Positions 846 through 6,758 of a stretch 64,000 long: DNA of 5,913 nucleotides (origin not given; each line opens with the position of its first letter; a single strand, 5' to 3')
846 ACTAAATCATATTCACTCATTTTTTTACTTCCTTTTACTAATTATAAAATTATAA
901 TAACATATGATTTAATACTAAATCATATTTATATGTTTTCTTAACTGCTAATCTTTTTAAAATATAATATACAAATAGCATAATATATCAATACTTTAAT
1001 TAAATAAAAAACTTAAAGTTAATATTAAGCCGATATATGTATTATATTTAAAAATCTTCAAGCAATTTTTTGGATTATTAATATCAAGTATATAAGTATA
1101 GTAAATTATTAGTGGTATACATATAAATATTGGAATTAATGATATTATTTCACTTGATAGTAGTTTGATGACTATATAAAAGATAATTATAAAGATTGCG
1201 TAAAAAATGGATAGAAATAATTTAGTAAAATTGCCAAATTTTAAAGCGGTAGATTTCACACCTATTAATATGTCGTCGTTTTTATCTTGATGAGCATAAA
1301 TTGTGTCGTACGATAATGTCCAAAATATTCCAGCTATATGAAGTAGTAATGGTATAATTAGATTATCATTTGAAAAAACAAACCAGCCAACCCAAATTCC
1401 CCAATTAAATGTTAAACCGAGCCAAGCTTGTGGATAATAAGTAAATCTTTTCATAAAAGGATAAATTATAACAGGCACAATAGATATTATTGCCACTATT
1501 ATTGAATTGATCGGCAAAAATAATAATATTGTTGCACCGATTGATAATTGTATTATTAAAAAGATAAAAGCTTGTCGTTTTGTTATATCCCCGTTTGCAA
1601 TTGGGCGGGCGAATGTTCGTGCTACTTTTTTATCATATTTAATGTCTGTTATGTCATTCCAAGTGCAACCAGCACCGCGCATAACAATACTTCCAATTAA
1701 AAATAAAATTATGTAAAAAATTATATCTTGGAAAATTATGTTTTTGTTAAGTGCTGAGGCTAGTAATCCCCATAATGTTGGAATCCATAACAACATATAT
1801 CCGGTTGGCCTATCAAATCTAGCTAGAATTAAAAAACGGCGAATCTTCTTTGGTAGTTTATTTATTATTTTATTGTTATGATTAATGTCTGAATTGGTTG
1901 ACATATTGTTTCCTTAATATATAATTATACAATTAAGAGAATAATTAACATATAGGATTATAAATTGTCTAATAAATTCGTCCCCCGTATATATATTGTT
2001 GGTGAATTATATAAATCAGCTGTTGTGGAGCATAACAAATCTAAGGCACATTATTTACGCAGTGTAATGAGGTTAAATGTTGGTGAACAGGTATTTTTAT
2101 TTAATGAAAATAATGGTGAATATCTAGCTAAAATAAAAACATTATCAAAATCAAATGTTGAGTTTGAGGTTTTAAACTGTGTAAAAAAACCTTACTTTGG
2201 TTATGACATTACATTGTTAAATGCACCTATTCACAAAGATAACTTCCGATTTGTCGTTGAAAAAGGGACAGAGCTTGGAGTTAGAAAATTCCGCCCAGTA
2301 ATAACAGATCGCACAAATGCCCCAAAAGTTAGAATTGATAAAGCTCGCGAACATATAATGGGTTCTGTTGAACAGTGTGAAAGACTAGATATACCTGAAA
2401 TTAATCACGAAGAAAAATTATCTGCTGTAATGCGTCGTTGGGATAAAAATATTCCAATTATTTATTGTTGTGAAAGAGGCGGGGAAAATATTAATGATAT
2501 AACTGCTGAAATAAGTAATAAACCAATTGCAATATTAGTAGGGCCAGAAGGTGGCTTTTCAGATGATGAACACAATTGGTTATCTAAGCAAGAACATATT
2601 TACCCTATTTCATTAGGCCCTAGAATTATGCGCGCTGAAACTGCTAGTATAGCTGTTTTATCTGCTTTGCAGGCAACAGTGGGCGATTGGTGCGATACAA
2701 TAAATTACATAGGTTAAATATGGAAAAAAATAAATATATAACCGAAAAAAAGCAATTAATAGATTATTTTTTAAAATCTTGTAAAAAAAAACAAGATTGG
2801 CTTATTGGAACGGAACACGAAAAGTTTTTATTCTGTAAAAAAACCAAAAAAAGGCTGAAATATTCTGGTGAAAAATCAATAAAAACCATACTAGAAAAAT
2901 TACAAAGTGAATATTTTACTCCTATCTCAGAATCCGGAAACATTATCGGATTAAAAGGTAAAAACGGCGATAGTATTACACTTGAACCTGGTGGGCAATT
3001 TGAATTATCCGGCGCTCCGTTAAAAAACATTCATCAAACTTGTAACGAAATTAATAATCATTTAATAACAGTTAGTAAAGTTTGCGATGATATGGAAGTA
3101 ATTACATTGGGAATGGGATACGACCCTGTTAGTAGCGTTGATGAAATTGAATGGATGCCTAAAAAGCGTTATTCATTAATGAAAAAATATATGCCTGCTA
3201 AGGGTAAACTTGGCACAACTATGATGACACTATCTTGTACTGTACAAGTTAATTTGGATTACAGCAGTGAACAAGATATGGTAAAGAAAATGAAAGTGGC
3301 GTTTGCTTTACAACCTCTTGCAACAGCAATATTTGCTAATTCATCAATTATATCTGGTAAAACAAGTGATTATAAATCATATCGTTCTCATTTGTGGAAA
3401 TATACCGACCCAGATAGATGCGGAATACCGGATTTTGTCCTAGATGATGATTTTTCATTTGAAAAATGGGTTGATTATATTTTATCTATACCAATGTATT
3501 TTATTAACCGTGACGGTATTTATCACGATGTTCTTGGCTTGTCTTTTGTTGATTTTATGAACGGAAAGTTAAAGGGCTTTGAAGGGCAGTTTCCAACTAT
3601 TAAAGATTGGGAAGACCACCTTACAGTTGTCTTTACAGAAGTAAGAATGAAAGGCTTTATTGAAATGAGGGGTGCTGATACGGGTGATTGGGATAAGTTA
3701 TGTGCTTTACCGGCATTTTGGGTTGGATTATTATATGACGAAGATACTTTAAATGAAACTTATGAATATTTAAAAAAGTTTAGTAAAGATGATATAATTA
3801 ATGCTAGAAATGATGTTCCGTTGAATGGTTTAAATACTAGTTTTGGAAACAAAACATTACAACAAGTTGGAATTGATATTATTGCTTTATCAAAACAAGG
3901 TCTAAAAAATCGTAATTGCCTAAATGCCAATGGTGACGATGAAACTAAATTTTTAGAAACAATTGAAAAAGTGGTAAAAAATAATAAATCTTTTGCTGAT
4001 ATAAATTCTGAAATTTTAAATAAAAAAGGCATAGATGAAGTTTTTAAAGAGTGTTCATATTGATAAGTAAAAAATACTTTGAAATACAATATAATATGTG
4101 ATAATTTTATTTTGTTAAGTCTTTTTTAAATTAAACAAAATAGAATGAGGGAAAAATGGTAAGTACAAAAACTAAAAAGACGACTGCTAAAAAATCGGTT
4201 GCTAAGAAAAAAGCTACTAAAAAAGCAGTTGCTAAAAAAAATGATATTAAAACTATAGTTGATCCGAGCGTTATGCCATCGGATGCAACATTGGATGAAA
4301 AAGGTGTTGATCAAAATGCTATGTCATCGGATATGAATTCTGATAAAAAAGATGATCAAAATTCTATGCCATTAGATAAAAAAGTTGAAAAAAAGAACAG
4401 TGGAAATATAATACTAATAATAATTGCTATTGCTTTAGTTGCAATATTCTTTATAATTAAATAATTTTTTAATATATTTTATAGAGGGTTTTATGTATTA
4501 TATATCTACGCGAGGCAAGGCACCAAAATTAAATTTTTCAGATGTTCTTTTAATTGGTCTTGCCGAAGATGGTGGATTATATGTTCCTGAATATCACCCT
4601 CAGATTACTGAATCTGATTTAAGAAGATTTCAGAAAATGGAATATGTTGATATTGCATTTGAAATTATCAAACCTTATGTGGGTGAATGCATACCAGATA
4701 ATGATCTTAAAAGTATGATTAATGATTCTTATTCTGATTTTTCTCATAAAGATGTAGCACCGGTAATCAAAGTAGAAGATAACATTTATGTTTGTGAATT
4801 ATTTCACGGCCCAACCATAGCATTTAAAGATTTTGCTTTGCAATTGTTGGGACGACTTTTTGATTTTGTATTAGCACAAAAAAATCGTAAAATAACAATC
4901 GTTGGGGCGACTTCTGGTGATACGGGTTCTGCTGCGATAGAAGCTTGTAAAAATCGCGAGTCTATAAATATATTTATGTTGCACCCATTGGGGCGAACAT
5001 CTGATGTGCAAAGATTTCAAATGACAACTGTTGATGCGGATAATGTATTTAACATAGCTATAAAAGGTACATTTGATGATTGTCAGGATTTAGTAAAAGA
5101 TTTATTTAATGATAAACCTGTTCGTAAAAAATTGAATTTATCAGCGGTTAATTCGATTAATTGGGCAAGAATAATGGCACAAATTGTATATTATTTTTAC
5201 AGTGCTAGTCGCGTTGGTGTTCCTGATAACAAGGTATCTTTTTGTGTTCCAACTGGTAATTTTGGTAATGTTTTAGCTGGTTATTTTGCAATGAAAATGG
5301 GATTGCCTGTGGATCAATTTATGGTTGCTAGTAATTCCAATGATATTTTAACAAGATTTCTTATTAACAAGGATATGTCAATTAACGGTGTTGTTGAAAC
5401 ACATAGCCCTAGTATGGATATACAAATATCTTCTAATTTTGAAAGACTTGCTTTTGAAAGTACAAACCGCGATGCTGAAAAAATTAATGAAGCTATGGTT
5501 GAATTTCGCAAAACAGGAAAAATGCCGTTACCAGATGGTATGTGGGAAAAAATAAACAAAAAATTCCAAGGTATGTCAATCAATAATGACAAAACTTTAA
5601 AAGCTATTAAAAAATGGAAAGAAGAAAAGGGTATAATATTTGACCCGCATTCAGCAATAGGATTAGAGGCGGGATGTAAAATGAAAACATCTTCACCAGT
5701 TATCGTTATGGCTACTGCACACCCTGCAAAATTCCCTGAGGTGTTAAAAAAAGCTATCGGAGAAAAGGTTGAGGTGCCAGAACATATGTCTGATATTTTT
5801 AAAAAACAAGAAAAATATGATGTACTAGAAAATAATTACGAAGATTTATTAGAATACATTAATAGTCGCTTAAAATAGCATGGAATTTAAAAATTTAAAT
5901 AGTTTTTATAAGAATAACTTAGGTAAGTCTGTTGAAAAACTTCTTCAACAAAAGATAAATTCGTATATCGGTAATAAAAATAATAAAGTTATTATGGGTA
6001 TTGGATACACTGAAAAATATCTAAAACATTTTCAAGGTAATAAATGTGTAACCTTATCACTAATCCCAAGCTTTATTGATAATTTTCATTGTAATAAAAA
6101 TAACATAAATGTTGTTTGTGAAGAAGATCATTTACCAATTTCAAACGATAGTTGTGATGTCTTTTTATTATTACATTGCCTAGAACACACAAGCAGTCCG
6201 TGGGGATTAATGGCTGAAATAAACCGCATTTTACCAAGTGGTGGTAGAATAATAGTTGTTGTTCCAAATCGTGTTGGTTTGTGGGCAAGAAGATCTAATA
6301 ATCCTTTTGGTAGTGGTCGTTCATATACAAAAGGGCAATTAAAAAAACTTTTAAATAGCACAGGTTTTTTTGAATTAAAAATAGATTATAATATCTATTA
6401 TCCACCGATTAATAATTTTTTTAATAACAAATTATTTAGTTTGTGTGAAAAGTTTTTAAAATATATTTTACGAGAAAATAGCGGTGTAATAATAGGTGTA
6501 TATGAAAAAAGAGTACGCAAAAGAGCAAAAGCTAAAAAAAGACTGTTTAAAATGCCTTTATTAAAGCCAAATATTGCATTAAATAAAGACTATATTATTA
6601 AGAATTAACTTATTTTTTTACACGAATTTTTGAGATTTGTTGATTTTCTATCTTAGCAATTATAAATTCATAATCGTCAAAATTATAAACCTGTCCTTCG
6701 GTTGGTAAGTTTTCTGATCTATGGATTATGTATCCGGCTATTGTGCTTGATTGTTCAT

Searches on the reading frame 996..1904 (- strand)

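Call 15: search_protein_families(library=ncbifam, proteins=[window:996-1904:-], max_evalue=1e-8)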
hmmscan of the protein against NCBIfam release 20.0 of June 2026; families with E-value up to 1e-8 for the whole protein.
window:996-1904:- (302 aa): 15 families
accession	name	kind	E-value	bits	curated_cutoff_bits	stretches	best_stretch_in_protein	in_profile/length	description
TIGR01474.1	ubiA_proteo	equivalog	2.2e-89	299.7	275.45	1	24-299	4-277/282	4-hydroxybenzoate octaprenyltransferase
NF009514.0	PRK12873.1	equivalog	1.6e-42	145.9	246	1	17-280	6-268/297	4-hydroxybenzoate polyprenyltransferase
TIGR01475.1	ubiA_other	subfamily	9.3e-35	120.4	180.8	1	63-299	36-276/282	UbiA-like polyprenyltransferase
NF009526.0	PRK12888.1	equivalog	3.8e-24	85.6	364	1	46-296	38-287/301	4-hydroxybenzoate octaprenyltransferase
NF009609.0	PRK13106.1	equivalog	1.3e-21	77.3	349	1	62-299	48-291/301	prenyltransferase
NF041584.1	MqnP_SCO4491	exception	2.3e-21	76.8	420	1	65-296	42-275/285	menaquinone biosynthesis prenyltransferase MqnP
NF009524.0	PRK12886.1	equivalog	4.6e-21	75.4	387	1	60-301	42-282/291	prenyltransferase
NF041585.1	MqnP_Cj_Hp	exception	1.1e-17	64.5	375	1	55-296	33-274/281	menaquinone biosynthesis prenyltransferase MqnP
TIGR01473.1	cyoE_ctaB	equivalog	2.4e-17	63.6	210.3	1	38-295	14-274/281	heme o synthase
NF009515.0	PRK12874.1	equivalog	1.8e-16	60.4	392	1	50-297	35-282/291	4-hydroxybenzoate polyprenyltransferase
NF009532.0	PRK12895.1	equivalog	1.5e-15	57.4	414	1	62-299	34-276/286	prenyltransferase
NF041586.1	MqnP_DT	exception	1.8e-15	57.4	430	1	61-269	35-240/277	menaquinone biosynthesis prenyltransferase MqnP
NF009517.0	PRK12876.1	equivalog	1.6e-13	50.8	419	1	43-295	27-288/300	prenyltransferase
NF009523.0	PRK12884.1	equivalog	3.3e-12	46.2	269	1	63-298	37-271/279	prenyltransferase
NF009521.0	PRK12882.1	equivalog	7.2e-09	35.3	296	1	67-294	44-271/280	geranylgeranylglycerol-phosphate geranylgeranyltransferase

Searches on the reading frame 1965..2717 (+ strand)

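Call 15: search_protein_families(library=ncbifam, proteins=[window:1965-2717:+], max_evalue=1e-8)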
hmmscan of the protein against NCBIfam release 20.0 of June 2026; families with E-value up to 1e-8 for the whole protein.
window:1965-2717:+ (250 aa): 21 families
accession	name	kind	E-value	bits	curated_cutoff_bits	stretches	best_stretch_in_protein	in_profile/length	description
NF008696.0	PRK11713.3-5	equivalog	2.7e-74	249.6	234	1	3-243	3-246/248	16S rRNA (uracil(1498)-N(3))-methyltransferase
NF008694.0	PRK11713.3-2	equivalog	1.3e-66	224.4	234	1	7-237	8-239/245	16S rRNA (uracil(1498)-N(3))-methyltransferase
NF008692.0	PRK11713.1-5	equivalog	2.3e-47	161.4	196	1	6-242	3-246/246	16S rRNA (uracil(1498)-N(3))-methyltransferase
TIGR00046.1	TIGR00046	subfamily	1.5e-40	139.1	41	1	14-241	10-239/240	RsmE family RNA methyltransferase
NF008697.0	PRK11713.4-1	equivalog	3.9e-35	121.3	234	1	17-242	16-246/250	16S rRNA (uracil(1498)-N(3))-methyltransferase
NF008709.0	PRK11713.7-4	equivalog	5.3e-35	121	292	1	13-241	8-244/246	16S rRNA (uracil(1498)-N(3))-methyltransferase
NF008690.0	PRK11713.1-1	equivalog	5e-32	111.2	342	1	6-241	3-241/243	16S rRNA (uracil(1498)-N(3))-methyltransferase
NF008691.0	PRK11713.1-4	equivalog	2.8e-30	105.3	279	1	18-237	15-246/252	16S rRNA (uracil(1498)-N(3))-methyltransferase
NF008706.0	PRK11713.7-1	equivalog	3.7e-30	105.5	273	1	24-240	18-231/232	16S rRNA (uracil(1498)-N(3))-methyltransferase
NF008707.0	PRK11713.7-2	equivalog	5.6e-29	101.1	327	1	23-236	29-250/255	16S rRNA (uracil(1498)-N(3))-methyltransferase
NF008711.0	PRK11713.7-6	equivalog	2.8e-28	99.2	304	1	23-235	18-238/244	16S rRNA (uracil(1498)-N(3))-methyltransferase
NF008704.0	PRK11713.6-3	equivalog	9.1e-28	97.1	216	1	20-236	13-221/227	16S rRNA (uracil(1498)-N(3))-methyltransferase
NF008702.0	PRK11713.6-1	equivalog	5.6e-26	91.2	269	1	21-232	16-226/235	16S rRNA (uracil(1498)-N(3))-methyltransferase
NF008701.0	PRK11713.5-5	equivalog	6.6e-24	84.6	215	1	27-236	20-226/228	16S rRNA (uracil(1498)-N(3))-methyltransferase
NF008705.0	PRK11713.6-4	equivalog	2.5e-22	79.3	343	1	24-235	21-234/248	16S rRNA (uracil(1498)-N(3))-methyltransferase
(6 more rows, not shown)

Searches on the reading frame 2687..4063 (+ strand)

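Call 15: search_protein_families(library=ncbifam, proteins=[window:2687-4063:+], max_evalue=1e-8)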
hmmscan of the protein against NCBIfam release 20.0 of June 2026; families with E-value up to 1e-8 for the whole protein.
window:2687-4063:+ (458 aa): 3 families
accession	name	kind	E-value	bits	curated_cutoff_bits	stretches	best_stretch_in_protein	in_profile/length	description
TIGR01436.1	glu_cys_lig_pln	equivalog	4.1e-157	523.2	463.15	1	18-458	2-446/446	glutamate--cysteine ligase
TIGR03444.1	EgtA_Cys_ligase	equivalog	3e-41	141.6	370.8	1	94-354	61-322/390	ergothioneine biosynthesis glutamate--cysteine ligase EgtA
NF010039.0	PRK13515.1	equivalog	2.5e-10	39.6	371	1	104-265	56-209/378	carboxylate-amine ligase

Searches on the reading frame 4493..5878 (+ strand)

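Call 15: search_protein_families(library=ncbifam, proteins=[window:4493-5878:+], max_evalue=1e-8)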
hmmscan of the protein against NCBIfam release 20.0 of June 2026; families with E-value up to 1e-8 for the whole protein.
window:4493-5878:+ (461 aa): 1 family
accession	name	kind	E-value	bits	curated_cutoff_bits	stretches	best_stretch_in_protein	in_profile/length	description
TIGR00260.1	thrC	equivalog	9.3e-86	288.1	167.1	1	68-426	11-336/340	threonine synthase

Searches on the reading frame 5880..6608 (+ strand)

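Call 15: search_protein_families(library=ncbifam, proteins=[window:5880-6608:+], max_evalue=1e-8)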
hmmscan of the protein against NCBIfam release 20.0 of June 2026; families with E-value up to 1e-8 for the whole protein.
window:5880-6608:+ (242 aa): 0 families

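Call 22: search_protein_families(library=pfam, proteins=[window:5880-6608:+], max_evalue=0.00001)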
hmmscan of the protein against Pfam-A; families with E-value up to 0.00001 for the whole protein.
window:5880-6608:+ (242 aa): 2 families
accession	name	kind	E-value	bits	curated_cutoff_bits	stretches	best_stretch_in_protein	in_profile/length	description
PF08241.18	Methyltransf_11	-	1.1e-09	39.2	21.2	1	40-126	6-95/95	Methyltransferase domain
PF13489.12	Methyltransf_23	-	8.2e-07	29.3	27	1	46-163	35-159/164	Methyltransferase domain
